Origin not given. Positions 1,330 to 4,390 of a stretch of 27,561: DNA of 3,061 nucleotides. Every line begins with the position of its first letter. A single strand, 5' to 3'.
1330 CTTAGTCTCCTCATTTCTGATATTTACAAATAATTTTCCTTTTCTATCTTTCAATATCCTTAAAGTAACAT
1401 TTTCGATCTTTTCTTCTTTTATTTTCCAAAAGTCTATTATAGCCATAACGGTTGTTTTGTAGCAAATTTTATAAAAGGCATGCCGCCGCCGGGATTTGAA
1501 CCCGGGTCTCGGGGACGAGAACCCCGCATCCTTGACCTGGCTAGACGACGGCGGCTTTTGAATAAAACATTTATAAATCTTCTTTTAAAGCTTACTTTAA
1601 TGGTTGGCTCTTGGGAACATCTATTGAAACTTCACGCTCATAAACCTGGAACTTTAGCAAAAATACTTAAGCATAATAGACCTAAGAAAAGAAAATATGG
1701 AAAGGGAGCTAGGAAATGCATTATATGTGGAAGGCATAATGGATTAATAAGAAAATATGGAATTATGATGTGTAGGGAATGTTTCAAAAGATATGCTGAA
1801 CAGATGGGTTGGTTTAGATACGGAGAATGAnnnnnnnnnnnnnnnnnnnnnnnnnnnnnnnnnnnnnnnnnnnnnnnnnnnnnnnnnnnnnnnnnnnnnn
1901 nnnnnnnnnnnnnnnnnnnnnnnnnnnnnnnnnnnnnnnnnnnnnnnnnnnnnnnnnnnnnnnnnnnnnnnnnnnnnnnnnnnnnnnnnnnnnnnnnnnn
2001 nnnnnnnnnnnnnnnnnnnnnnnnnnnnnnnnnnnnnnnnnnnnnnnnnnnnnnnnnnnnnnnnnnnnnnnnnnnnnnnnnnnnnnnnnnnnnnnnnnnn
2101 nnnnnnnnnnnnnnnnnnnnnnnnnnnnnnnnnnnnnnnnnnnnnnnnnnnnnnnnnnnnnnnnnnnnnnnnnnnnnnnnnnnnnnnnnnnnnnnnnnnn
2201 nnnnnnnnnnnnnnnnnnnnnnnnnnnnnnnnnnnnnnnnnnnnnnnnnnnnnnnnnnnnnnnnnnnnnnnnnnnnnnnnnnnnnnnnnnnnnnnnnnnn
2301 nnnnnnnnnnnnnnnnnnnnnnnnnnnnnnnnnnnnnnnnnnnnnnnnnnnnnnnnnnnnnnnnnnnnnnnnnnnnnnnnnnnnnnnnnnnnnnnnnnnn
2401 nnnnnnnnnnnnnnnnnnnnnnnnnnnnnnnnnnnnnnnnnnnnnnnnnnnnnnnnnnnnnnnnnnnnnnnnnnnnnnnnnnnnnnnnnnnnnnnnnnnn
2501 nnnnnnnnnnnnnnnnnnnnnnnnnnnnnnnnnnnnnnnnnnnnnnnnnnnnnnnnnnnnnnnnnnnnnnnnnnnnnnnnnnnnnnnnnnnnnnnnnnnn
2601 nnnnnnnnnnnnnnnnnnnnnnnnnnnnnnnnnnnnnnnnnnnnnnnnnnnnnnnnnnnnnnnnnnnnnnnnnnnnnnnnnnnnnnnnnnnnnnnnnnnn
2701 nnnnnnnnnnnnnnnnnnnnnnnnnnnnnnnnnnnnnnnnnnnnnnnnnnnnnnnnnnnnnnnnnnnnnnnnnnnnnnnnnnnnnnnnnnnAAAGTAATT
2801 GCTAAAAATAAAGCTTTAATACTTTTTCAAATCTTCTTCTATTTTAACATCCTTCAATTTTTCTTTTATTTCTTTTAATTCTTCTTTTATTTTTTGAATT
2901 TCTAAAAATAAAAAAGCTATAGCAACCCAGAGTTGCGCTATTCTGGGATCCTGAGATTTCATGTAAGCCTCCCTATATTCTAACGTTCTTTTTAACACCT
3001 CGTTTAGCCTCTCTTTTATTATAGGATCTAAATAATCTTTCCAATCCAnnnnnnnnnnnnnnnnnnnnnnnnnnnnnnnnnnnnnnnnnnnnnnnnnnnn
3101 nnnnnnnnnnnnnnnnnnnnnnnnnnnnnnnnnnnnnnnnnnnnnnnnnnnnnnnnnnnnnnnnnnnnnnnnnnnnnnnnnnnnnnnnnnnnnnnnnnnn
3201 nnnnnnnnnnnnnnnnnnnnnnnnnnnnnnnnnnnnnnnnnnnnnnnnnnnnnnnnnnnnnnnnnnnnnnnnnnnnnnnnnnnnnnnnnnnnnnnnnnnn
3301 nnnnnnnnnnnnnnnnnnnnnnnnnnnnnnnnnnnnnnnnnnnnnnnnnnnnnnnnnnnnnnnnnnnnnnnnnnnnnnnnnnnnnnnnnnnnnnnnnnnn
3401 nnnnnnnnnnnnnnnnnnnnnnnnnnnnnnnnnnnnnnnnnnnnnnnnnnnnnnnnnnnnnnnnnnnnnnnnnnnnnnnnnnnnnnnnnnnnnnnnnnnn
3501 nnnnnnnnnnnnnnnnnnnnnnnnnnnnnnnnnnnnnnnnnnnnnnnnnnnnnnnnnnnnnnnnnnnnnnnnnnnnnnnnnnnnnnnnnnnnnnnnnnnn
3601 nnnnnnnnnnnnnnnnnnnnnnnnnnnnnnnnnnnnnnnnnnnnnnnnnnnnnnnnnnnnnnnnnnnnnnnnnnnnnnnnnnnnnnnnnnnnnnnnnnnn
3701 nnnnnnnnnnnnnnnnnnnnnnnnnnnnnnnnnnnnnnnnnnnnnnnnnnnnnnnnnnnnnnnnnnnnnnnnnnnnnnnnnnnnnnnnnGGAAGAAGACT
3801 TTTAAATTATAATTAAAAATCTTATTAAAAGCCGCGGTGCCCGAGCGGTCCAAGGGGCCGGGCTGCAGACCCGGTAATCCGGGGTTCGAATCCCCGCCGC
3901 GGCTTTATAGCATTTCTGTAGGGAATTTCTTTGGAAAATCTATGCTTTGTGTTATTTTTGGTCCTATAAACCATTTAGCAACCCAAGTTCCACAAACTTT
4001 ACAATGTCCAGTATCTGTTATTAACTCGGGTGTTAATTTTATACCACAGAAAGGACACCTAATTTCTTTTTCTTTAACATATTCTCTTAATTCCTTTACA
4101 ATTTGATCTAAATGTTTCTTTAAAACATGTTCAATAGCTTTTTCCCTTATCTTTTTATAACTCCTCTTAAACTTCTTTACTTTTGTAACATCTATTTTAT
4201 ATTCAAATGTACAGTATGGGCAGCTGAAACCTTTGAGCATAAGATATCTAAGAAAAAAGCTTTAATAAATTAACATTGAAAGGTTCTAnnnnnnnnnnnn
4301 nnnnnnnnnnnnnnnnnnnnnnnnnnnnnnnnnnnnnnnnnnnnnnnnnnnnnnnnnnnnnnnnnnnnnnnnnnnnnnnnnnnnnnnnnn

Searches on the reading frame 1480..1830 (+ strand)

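Call 46: search_protein_families(library=pfam, max_evalue=0.01, proteins=[window:1480-1830:+])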
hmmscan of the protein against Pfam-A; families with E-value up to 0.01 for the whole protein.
window:1480-1830:+ (116 aa): 1 family
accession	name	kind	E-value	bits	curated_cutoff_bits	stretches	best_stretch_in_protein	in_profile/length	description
PF00253.27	Ribosomal_S14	-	2.7e-09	37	27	1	66-109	4-48/54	Ribosomal protein S14p/S29e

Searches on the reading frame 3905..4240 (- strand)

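Call 46: search_protein_families(library=pfam, max_evalue=0.01, proteins=[window:3905-4240:-])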
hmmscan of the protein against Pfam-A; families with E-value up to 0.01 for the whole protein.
window:3905-4240:- (111 aa): 1 family
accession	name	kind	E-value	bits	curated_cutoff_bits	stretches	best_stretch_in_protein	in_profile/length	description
PF05605.18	zf-Di19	-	0.0073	17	27.5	0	5-16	3-14/54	Drought induced 19 protein (Di19), zinc-binding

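Call 55: search_protein_families(library=pfam, max_evalue=10, proteins=[window:3905-4240:-])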
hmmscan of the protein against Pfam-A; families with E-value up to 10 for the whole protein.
window:3905-4240:- (111 aa): 30 families (the best 25 are shown)
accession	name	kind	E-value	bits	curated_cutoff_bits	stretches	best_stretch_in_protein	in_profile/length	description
PF05605.18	zf-Di19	-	0.0073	17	27.5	2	5-16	3-14/54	Drought induced 19 protein (Di19), zinc-binding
PF12760.12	Zn_ribbon_IS1595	-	0.011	16.1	25.4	1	60-84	19-44/46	Transposase zinc-ribbon domain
PF13717.11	Zn_ribbon_4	-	0.014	15.7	30.3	1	6-23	4-21/36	zinc-ribbon domain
PF19335.5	HMBD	-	0.042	14.3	23.6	1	61-72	17-28/28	Heavy metal binding domain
PF09651.16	Cas_APE2256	-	0.046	14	24.8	1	73-96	28-51/136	CRISPR-associated protein (Cas_APE2256)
PF18586.7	zf-CCCH_7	-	0.054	14.3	25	1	48-71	58-81/90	Chromatin remodeling factor Mit1 C-terminal Zn finger 1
PF13166.12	AAA_13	-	0.056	12.5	36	1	26-74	222-270/713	AAA domain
PF23548.1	Zn_ribbon_FGT1_2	-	0.06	13.4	27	2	2-13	18-29/35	FORGETTER1 second zinc ribbon domain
PF24460.1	DUF7575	-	0.074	12.9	28.5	1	58-73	2-17/28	Domain of unknown function (DUF7575)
PF01363.27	FYVE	-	0.08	13.5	27.8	1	58-89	7-36/67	FYVE zinc finger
PF23451.1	Zn_ribbon_PaaD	-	0.082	13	27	1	56-70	11-25/53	PaaD zinc beta ribbon domain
PF12773.13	DZR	-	0.083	13.5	27.3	1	56-87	9-34/45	Double zinc ribbon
PF23320.1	Zn_SUZ12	-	0.12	12.5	28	1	56-68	20-32/70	Polycomb protein SUZ12-like, Zn domain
PF04423.19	Rad50_zn_hook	-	0.15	12.4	24.3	1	41-72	2-32/52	Rad50 zinc hook motif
PF24440.1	DUF7559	-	0.17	12.6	27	1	4-12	35-43/52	Family of unknown function (DUF7559)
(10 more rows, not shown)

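Call 72: search_protein_families(library=ncbifam, max_evalue=1, proteins=[window:3905-4240:-])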
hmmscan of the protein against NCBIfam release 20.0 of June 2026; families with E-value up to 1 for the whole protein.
window:3905-4240:- (111 aa): 11 families
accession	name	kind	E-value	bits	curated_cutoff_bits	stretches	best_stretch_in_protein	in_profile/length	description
NF001604.0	PRK00398.1-1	equivalog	0.00042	19.8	103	1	60-69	24-33/48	DNA-directed RNA polymerase subunit P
TIGR00373.1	TIGR00373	equivalog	0.0093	15.5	149.5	1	28-87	74-138/162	transcription factor E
NF049953.1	ribbon_DG_selen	exception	0.012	15.5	130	1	53-84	141-168/172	zinc ribbon-containing (seleno)protein DG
NF011438.0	PRK14867.1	equivalog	0.021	13.3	1143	1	2-57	337-396/659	DNA topoisomerase VI subunit B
TIGR04402.2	mob_CxxC_CxxC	subfamily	0.028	14.6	70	1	19-85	118-179/180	mobilome CxxCx(11)CxxC protein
NF053563.1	Rkd4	equivalog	0.032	12.3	860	1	16-72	381-438/747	arcadin-4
NF001607.0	PRK00398.1-4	equivalog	0.036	13.8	89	1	57-69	26-38/53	DNA-directed RNA polymerase subunit P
NF011453.0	PRK14873.1-3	equivalog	0.12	10.4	812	1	58-90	395-427/653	primosome assembly protein PriA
NF001606.0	PRK00398.1-3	equivalog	0.18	11.6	72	1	58-66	18-26/44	DNA-directed RNA polymerase subunit P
NF001033.0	PRK00114.1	equivalog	0.39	9.8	244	0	34-66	248-276/297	Hsp33 family molecular chaperone HslO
NF041911.1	HVO_0649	equivalog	0.61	10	70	1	50-68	13-31/65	HVO_0649 family zinc finger protein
